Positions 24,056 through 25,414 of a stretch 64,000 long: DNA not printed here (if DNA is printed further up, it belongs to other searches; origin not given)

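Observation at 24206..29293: Unknown P-loop protein heads an argC-argB-argD-argF operon that lacks argA, argJ and argE: candidate non-orthologous first-step enzyme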

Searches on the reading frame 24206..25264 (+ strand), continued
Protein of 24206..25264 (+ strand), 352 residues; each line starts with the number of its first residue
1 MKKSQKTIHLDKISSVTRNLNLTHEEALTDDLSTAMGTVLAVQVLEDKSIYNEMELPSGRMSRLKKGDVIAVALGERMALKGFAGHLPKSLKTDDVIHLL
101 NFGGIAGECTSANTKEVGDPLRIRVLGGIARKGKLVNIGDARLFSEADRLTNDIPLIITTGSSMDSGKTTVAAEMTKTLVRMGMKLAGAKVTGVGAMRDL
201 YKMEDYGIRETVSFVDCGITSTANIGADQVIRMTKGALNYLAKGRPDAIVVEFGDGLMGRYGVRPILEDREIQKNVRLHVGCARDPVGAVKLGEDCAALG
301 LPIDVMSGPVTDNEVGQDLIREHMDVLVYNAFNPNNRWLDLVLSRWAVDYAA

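Call 39: find_homologous_proteins(query=A2, max_evalue=1e-10)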
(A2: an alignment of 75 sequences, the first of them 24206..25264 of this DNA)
Query A2 (75 sequences) (352 aa, profile of the alignment): 356 proteins with E <= 1e-10 among 8000 candidates; the best 120 are listed.
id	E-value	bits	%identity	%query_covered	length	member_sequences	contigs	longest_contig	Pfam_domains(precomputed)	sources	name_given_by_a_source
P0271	3.2e-133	462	44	96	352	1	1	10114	-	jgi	jgi:hypothetical protein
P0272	5.5e-133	461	44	97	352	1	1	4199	-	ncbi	-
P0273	1.6e-132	460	45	89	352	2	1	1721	-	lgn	-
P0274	1.0e-131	457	43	96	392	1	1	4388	-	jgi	jgi:hypothetical protein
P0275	1.4e-131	457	43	93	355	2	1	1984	-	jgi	jgi:hypothetical protein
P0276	3.5e-131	455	43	96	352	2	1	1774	-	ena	-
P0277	8.2e-131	454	44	92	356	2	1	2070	-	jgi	-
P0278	1.4e-129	450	44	90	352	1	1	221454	-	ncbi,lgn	ncbi:MAG: hypothetical protein ABI670_01505 [Chloroflexota bacterium]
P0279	1.9e-129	450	51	97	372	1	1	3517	-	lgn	-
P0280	6.3e-129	448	50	95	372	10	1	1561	-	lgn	-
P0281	1.3e-128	447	44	96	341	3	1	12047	-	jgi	jgi:hypothetical protein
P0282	1.8e-128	446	43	96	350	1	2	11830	-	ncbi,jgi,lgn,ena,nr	ncbi:MAG TPA: hypothetical protein VKY74_01700 [Chloroflexia bacterium]|nr:hypothetical protein [Chl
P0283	2.4e-128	446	46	95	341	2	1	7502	-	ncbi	-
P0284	1.8e-127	443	49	95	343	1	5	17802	-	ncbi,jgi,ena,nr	ncbi:MAG: hypothetical protein ACD_28C00284G0002 [uncultured bacterium]|nr:MAG: hypothetical protein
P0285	2.2e-127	443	51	95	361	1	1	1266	-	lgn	-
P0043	2.6e-125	436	70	98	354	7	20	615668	-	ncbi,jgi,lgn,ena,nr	ncbi:MAG: hypothetical protein CBB87_09010 [Micavibrio sp. TMED27]|nr:hypothetical protein [Micavibr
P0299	3.2e-124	432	44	97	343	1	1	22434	-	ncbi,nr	ncbi:MAG: hypothetical protein NUW37_17360 [Planctomycetes bacterium]|nr:hypothetical protein [Planc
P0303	1.4e-123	430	50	92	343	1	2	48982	-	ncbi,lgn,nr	ncbi:hypothetical protein HYV56_00330 [Candidatus Peregrinibacteria bacterium]|nr:hypothetical prote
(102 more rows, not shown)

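Call 40: find_encoding_contigs(protein=P0278, flank=10000, max_places=2)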
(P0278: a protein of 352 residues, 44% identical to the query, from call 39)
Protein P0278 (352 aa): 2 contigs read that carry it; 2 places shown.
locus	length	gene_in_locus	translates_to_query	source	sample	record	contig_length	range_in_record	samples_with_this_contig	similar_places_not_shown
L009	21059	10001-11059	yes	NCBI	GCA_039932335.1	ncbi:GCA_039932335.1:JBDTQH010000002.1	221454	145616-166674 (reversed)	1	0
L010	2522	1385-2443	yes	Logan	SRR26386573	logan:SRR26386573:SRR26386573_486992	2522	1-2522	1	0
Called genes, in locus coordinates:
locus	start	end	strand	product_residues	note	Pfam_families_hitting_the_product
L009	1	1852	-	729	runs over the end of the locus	PF01315:Ald_Xan_dh_C, PF02738:MoCoBD_1, PF20256:MoCoBD_2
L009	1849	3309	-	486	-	PF00941:FAD_binding_5, PF03450:CO_deh_flav_C, PF00111:Fer2 (weak), PF13085:Fer2_3 (faint), PF01799:Fer2_2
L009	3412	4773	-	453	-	PF01979:Amidohydro_1, PF12890:DHOase, PF07969:Amidohydro_3 (weak)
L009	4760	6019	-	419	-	PF01546:Peptidase_M20, PF07687:M20_dimer (weak)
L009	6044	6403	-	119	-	PF00576:Transthyretin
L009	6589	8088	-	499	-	PF09349:OHCU_decarbox, PF01014:Uricase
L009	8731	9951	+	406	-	PF00764:Arginosuc_synth, PF20979:Arginosuc_syn_C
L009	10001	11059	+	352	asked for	-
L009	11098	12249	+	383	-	PF02729:OTCace_N, PF00185:OTCace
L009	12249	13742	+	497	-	PF00206:Lyase_1, PF14698:ASL_C2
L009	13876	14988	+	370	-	PF00988:CPSase_sm_chain, PF00117:GATase, PF07722:Peptidase_C26 (faint)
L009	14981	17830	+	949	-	PF25596:CPSase_L_D1, PF02786:CPSase_L_D2, PF02787:CPSase_L_D3, PF25596:CPSase_L_D1, PF02222:ATP-grasp, PF02786:CPSase_L_D2, PF07478:Dala_Dala_lig_C (weak), PF15632:ATPgrasp_Ter, +2 more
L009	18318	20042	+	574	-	PF01266:DAO, PF12831:FAD_oxidored (faint), PF16901:DAO_C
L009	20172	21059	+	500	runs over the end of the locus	PF00370:FGGY_N, PF02782:FGGY_C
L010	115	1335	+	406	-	PF00764:Arginosuc_synth, PF20979:Arginosuc_syn_C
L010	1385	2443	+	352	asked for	-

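Call 41: find_encoding_contigs(protein=P0303, flank=10000, max_places=2)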
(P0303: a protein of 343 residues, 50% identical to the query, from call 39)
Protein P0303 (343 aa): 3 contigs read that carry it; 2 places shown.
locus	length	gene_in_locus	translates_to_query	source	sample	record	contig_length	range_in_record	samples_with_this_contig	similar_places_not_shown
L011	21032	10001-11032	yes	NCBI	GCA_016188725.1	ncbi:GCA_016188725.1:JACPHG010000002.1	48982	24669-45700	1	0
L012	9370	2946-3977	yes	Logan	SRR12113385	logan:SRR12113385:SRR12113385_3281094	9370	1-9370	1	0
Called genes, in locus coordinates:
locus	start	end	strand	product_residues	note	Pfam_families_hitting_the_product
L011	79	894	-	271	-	-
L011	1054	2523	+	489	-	PF01637:ATPase_2 (faint), PF13173:AAA_14, PF13635:DUF4143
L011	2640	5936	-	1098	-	PF13328:HD_4, PF04607:RelA_SpoT (weak), PF00892:EamA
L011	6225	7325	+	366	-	PF07907:YibE_F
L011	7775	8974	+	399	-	PF00764:Arginosuc_synth, PF06508:QueC (faint), PF20979:Arginosuc_syn_C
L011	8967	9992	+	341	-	PF02729:OTCace_N, PF00185:OTCace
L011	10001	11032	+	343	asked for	-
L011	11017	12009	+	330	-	PF01118:Semialdhyde_dh, PF22698:Semialdhyde_dhC_1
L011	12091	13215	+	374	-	PF00202:Aminotran_3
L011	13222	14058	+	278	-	PF00696:AA_kinase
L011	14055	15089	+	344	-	PF24827:AstE_AspA_cat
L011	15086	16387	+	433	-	PF00206:Lyase_1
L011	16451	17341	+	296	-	PF14257:DUF4349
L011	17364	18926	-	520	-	-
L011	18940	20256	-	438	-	PF07690:MFS_1, PF11700:ATG22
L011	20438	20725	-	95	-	PF01619:Pro_dh (weak)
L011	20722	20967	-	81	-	-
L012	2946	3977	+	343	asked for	-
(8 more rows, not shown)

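Call 42: find_encoding_contigs(protein=P0299, flank=10000, max_places=2)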
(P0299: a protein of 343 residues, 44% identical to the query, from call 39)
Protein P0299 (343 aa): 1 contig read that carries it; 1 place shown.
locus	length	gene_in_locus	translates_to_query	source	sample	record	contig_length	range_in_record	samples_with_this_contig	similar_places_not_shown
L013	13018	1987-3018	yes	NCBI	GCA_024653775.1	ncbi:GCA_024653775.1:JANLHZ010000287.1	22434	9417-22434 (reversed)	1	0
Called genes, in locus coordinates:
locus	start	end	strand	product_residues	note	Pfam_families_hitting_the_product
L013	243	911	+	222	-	PF00436:SSB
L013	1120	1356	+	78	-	PF01084:Ribosomal_S18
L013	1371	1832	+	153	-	PF01281:Ribosomal_L9_N, PF03948:Ribosomal_L9_C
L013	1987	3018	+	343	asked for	-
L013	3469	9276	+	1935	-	-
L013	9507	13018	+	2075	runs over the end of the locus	-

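Call 43: find_encoding_contigs(protein=P0043, flank=10000, max_places=3)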
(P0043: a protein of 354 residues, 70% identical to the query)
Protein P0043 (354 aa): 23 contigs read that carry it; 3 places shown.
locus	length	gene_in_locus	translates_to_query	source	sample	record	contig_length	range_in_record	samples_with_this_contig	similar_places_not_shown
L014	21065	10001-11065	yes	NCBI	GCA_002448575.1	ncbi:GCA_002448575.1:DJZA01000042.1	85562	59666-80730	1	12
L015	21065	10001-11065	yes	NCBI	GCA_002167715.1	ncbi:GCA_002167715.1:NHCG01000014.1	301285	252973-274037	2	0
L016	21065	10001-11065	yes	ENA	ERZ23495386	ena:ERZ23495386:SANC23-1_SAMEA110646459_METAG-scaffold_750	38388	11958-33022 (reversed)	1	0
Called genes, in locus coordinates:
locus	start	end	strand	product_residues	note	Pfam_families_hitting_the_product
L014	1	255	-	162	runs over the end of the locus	PF01584:CheW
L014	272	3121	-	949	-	PF01627:Hpt, PF02895:H-kinase_dim, PF02518:HATPase_c, PF01584:CheW, PF00072:Response_reg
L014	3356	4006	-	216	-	PF10090:HPTransfase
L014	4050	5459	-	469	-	PF02878:PGM_PMM_I, PF02879:PGM_PMM_II, PF02880:PGM_PMM_III, PF00408:PGM_PMM_IV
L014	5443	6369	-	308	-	PF00483:NTP_transferase, PF12804:NTP_transf_3 (weak)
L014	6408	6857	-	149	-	PF00226:DnaJ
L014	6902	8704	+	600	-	PF01321:Creatinase_N, PF16189:Creatinase_N_2, PF00557:Peptidase_M24, PF16188:Peptidase_M24_C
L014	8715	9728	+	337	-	PF14378:PAP2_3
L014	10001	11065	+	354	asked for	-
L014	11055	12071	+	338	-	PF01118:Semialdhyde_dh, PF22698:Semialdhyde_dhC_1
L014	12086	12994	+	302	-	PF00696:AA_kinase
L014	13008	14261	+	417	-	PF00202:Aminotran_3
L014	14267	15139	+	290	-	PF02729:OTCace_N, PF00185:OTCace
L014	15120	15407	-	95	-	-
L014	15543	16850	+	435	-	PF01053:Cys_Met_Meta_PP, PF00155:Aminotran_1_2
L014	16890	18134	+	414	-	PF00764:Arginosuc_synth, PF20979:Arginosuc_syn_C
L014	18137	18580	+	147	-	PF03831:YjdM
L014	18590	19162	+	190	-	-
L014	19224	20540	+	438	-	PF00206:Lyase_1, PF14698:ASL_C2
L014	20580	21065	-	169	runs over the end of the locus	-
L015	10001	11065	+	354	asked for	-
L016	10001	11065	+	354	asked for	-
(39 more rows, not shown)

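Call 44: search_protein_families(library=ncbifam, proteins=[L011:8967-9992:+, L008:13198-14220:+, L009:11098-12249:+, L011:14055-15089:+, L005:8096-9394:+, L011:13222-14058:+, L008:14208-15113:+, L005:13426-14319:+], max_evalue=1e-10)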
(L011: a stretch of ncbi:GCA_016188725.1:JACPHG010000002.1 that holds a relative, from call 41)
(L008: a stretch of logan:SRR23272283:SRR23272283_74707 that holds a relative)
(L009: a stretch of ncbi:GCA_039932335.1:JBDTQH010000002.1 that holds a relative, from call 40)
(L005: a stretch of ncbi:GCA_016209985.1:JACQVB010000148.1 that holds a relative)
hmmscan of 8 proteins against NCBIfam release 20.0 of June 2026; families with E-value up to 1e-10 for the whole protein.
L011:8967-9992:+ (341 aa): 16 families
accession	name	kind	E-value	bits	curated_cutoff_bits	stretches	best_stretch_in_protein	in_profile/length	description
NF003384.0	PRK04523.1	equivalog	6.2e-111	370.7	288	1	3-340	3-333/336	N-acetylornithine carbamoyltransferase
NF001986.0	PRK00779.1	subfamily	2.9e-64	217.1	306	1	2-340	4-304/307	ornithine carbamoyltransferase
TIGR00658.1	orni_carb_tr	equivalog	4.1e-61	206.8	280.85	1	4-340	1-303/304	ornithine carbamoyltransferase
NF011380.0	PRK14805.1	equivalog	7.2e-57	192.7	421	1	4-340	2-300/302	ornithine carbamoyltransferase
TIGR04384.1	putr_carbamoyl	exception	3.1e-48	164.6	500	1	5-340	1-307/330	putrescine carbamoyltransferase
NF003286.0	PRK04284.1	subfamily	1.1e-33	116.8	515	1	3-303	6-276/332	ornithine carbamoyltransferase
NF005538.0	PRK07200.1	equivalog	1.3e-33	116.6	453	1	1-336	19-372/396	knotted carbamoyltransferase YgeW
TIGR03316.1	ygeW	equivalog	3.4e-32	111.8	500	1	31-336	45-369/391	knotted carbamoyltransferase YgeW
NF011379.0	PRK14804.1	equivalog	2.4e-31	109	373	1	130-340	104-309/311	ornithine carbamoyltransferase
TIGR00670.1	asp_carb_tr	equivalog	3.8e-30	105.1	236.95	1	5-340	2-303/304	aspartate carbamoyltransferase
NF002032.1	PRK00856.1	equivalog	5.2e-29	101.4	263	1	4-339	1-296/297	aspartate carbamoyltransferase catalytic subunit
NF009213.0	PRK12562.1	subfamily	1.4e-24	87.1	559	1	3-302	6-276/334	ornithine carbamoyltransferase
NF002470.0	PRK01713.1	equivalog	4.2e-23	82.3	545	1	38-309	46-283/334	ornithine carbamoyltransferase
NF006046.0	PRK08192.1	equivalog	9.9e-15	54.6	512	0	136-338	114-315/339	aspartate carbamoyltransferase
NF008853.0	PRK11891.1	equivalog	4.5e-12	45.3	560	0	137-340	197-398/430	aspartate carbamoyltransferase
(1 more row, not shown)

L008:13198-14220:+ (340 aa): 12 families
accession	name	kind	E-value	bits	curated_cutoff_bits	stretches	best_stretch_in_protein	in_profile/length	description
NF003384.0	PRK04523.1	equivalog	1.1e-113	379.8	288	1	3-333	4-334/336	N-acetylornithine carbamoyltransferase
NF001986.0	PRK00779.1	subfamily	4.9e-42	144.1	306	1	2-333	5-305/307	ornithine carbamoyltransferase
TIGR00658.1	orni_carb_tr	equivalog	3.6e-40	138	280.85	1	14-332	12-303/304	ornithine carbamoyltransferase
NF011380.0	PRK14805.1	equivalog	4.8e-36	124.4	421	1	4-333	3-301/302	ornithine carbamoyltransferase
TIGR04384.1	putr_carbamoyl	exception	6.2e-30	104.4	500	1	25-331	26-306/330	putrescine carbamoyltransferase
NF005538.0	PRK07200.1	equivalog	1.1e-22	80.6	453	1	41-262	64-282/396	knotted carbamoyltransferase YgeW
NF003286.0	PRK04284.1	subfamily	1.6e-21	76.8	515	1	29-298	37-279/332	ornithine carbamoyltransferase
TIGR03316.1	ygeW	equivalog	1.3e-20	73.6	500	1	41-262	61-279/391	knotted carbamoyltransferase YgeW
NF009213.0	PRK12562.1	subfamily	8.8e-19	68.1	559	1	29-297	37-279/334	ornithine carbamoyltransferase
NF002470.0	PRK01713.1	equivalog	2.7e-14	53.3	545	1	29-298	38-280/334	ornithine carbamoyltransferase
NF002032.1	PRK00856.1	equivalog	1.2e-12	47.7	263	1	4-331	2-296/297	aspartate carbamoyltransferase catalytic subunit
TIGR00670.1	asp_carb_tr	equivalog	1.5e-11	44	236.95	0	23-332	21-303/304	aspartate carbamoyltransferase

L009:11098-12249:+ (383 aa): 15 families
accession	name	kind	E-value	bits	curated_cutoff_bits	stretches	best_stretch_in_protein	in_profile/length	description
NF003384.0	PRK04523.1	equivalog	1.1e-120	402.7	288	1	35-371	5-334/336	N-acetylornithine carbamoyltransferase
NF001986.0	PRK00779.1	subfamily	4.8e-57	193.4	306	2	163-371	109-305/307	ornithine carbamoyltransferase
NF011380.0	PRK14805.1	equivalog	2.5e-54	184.4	421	1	161-371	101-301/302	ornithine carbamoyltransferase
TIGR00658.1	orni_carb_tr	equivalog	3.6e-49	167.6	280.85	1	36-370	3-303/304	ornithine carbamoyltransferase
TIGR04384.1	putr_carbamoyl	exception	7.7e-44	150.1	500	1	36-370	2-307/330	putrescine carbamoyltransferase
NF005538.0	PRK07200.1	equivalog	8.7e-32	110.6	453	1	60-336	51-336/396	knotted carbamoyltransferase YgeW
TIGR03316.1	ygeW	equivalog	9.5e-31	107.1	500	1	57-338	45-335/391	knotted carbamoyltransferase YgeW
NF003286.0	PRK04284.1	subfamily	2.6e-23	82.6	515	1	165-371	112-331/332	ornithine carbamoyltransferase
TIGR00670.1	asp_carb_tr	equivalog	1.3e-22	80.3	236.95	1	48-369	15-302/304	aspartate carbamoyltransferase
NF009213.0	PRK12562.1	subfamily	2e-21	76.7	559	1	164-333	111-277/334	ornithine carbamoyltransferase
NF002032.1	PRK00856.1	equivalog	3.8e-21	75.6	263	1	35-369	2-296/297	aspartate carbamoyltransferase catalytic subunit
NF011379.0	PRK14804.1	equivalog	5.2e-18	65.2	373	1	171-370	115-309/311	ornithine carbamoyltransferase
NF002470.0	PRK01713.1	equivalog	7.1e-17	61.8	545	1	163-336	111-280/334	ornithine carbamoyltransferase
NF006046.0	PRK08192.1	equivalog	1.7e-12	47.2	512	0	31-289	4-235/339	aspartate carbamoyltransferase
NF008853.0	PRK11891.1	equivalog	2.5e-12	46.2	560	0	66-250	124-282/430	aspartate carbamoyltransferase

L011:14055-15089:+ (344 aa): 3 families
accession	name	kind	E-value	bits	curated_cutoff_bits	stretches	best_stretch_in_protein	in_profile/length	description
NF002601.0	PRK02259.1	equivalog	2.9e-21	75.9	180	1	22-144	5-130/293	aspartoacylase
NF003706.0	PRK05324.1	subfamily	7.6e-17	61.3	170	1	20-104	48-128/336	succinylglutamate desuccinylase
TIGR03242.1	arg_catab_astE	equivalog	1.3e-14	54.2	305.65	1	22-127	42-152/319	succinylglutamate desuccinylase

L005:8096-9394:+ (432 aa): 19 families
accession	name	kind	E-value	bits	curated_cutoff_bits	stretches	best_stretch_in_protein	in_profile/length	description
NF006549.0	PRK09045.1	equivalog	2.7e-53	181.2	540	1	38-426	29-414/444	TRZ/ATZ family hydrolase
NF006055.0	PRK08203.1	equivalog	6.4e-44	150.2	532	1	192-426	201-425/455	8-oxoguanine deaminase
NF006269.1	PRK08418.1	equivalog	1.6e-39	135.8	320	1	38-396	21-378/408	aminofutalosine deaminase family hydrolase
NF005557.0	PRK07228.1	equivalog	1.8e-39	135.7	522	1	35-426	18-412/445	5'-deoxyadenosine deaminase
NF006681.0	PRK09229.1-2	equivalog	1.1e-37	129.9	362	1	172-428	180-426/451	formimidoylglutamate deiminase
NF004701.0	PRK06038.1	equivalog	2.8e-35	121.9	609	1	39-401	24-374/432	N-ethylammeline chlorohydrolase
NF006056.0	PRK08204.1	subfamily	6.9e-35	120.7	391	1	264-429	234-418/449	hypothetical protein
NF009059.0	PRK12393.1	equivalog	1.7e-32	112.7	543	1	167-426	178-430/460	amidohydrolase family protein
NF005211.0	PRK06687.1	equivalog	2.1e-32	112.4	703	1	72-391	54-370/419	TRZ/ATZ family protein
NF006252.0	PRK08393.1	equivalog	2e-27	96.3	617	1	67-395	45-365/424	N-ethylammeline chlorohydrolase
TIGR02022.1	hutF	equivalog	1.4e-24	86.6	413.05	1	172-427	181-431/455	formimidoylglutamate deiminase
NF006679.0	PRK09228.1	subfamily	5.8e-23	81.3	351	1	268-397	257-390/433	guanine deaminase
NF012037.0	PRK15493.1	equivalog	2.1e-20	72.9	779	1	73-390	56-369/435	bifunctional S-methyl-5'-thioadenosine deaminase/S-adenosylhomocysteine deaminase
TIGR02967.1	guan_deamin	equivalog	2.2e-20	73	375.4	1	37-396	5-364/401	guanine deaminase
NF004995.0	PRK06380.1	subfamily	2.5e-20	72.8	567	1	69-423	47-395/418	metal-dependent hydrolase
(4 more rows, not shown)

L011:13222-14058:+ (278 aa): 10 families
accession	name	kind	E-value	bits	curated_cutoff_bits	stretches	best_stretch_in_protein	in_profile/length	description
TIGR00761.1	argB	equivalog_domain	3.1e-64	216.7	151.3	1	18-249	2-231/231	acetylglutamate kinase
NF003641.0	PRK05279.1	equivalog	5.4e-41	140.9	344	1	8-273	18-290/441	amino-acid N-acetyltransferase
NF010662.0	PRK14058.1-4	equivalog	8.9e-38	130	194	1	18-261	2-253/264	[LysW]-aminoadipate/[LysW]-glutamate kinase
TIGR01890.1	N-Ac-Glu-synth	equivalog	2.3e-35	122.4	202.85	1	8-272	10-277/429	amino-acid N-acetyltransferase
NF010659.0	PRK14058.1-1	equivalog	6.8e-35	120.5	223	1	18-258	2-255/267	[LysW]-aminoadipate kinase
NF003387.0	PRK04531.1-2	equivalog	2.6e-34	118.4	426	1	9-272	26-286/441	acetylglutamate kinase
NF010661.0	PRK14058.1-3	equivalog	1e-27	97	251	1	18-251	3-252/283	acetylglutamate/acetylaminoadipate kinase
NF003386.0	PRK04531.1-1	equivalog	7.1e-24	84.5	417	1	7-272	29-291/442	acetylglutamate kinase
NF040647.1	IPPK_Arch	equivalog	9.3e-16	57.8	120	1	19-272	2-259/259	isopentenyl phosphate kinase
NF010660.0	PRK14058.1-2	equivalog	9.7e-14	51.8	241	1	19-254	3-243/249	[LysW]-aminoadipate/[LysW]-glutamate kinase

L008:14208-15113:+ (301 aa): 9 families
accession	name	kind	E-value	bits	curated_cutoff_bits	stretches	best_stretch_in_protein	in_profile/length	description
TIGR00761.1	argB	equivalog_domain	1.2e-55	188.6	151.3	1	21-267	1-231/231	acetylglutamate kinase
NF003641.0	PRK05279.1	equivalog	4.2e-43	147.8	344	1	6-293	12-292/441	amino-acid N-acetyltransferase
TIGR01890.1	N-Ac-Glu-synth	equivalog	7.5e-42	143.8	202.85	1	7-293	5-280/429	amino-acid N-acetyltransferase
NF003387.0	PRK04531.1-2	equivalog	2.9e-39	134.8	426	1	20-292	36-288/441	acetylglutamate kinase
NF010659.0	PRK14058.1-1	equivalog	2.1e-34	118.9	223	1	23-290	3-266/267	[LysW]-aminoadipate kinase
NF010661.0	PRK14058.1-3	equivalog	4.9e-29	101.3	251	1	21-290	2-270/283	acetylglutamate/acetylaminoadipate kinase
NF003386.0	PRK04531.1-1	equivalog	3.5e-28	98.7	417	1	22-294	44-295/442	acetylglutamate kinase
NF010662.0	PRK14058.1-4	equivalog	4.5e-26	91.6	194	1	23-290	3-261/264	[LysW]-aminoadipate/[LysW]-glutamate kinase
NF010660.0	PRK14058.1-2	equivalog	1.1e-12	48.3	241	1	47-270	26-241/249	[LysW]-aminoadipate/[LysW]-glutamate kinase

L005:13426-14319:+ (297 aa): 11 families
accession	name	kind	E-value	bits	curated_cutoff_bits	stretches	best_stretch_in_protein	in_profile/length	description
TIGR00761.1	argB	equivalog_domain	1.3e-68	231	151.3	1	22-266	2-231/231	acetylglutamate kinase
NF010659.0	PRK14058.1-1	equivalog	4.4e-51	173.6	223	1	22-275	2-255/267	[LysW]-aminoadipate kinase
NF003641.0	PRK05279.1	equivalog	1e-47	163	344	1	4-292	10-292/441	amino-acid N-acetyltransferase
TIGR01890.1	N-Ac-Glu-synth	equivalog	1.1e-45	156.4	202.85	1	4-292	2-280/429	amino-acid N-acetyltransferase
NF010662.0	PRK14058.1-4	equivalog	7.4e-40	136.8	194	1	22-277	2-252/264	[LysW]-aminoadipate/[LysW]-glutamate kinase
NF010661.0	PRK14058.1-3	equivalog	2.4e-39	135.1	251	1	22-269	3-253/283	acetylglutamate/acetylaminoadipate kinase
NF003387.0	PRK04531.1-2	equivalog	2.5e-37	128.4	426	1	18-289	35-286/441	acetylglutamate kinase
NF003386.0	PRK04531.1-1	equivalog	5.2e-25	88.3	417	1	19-289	40-291/442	acetylglutamate kinase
NF009008.0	PRK12354.1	subfamily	1.3e-14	54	361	1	168-267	184-281/308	carbamate kinase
NF010660.0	PRK14058.1-2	equivalog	1.5e-14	54.4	241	1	23-271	3-243/249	[LysW]-aminoadipate/[LysW]-glutamate kinase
TIGR00746.1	arcC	equivalog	2.6e-14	53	358.25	1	168-290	190-308/309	carbamate kinase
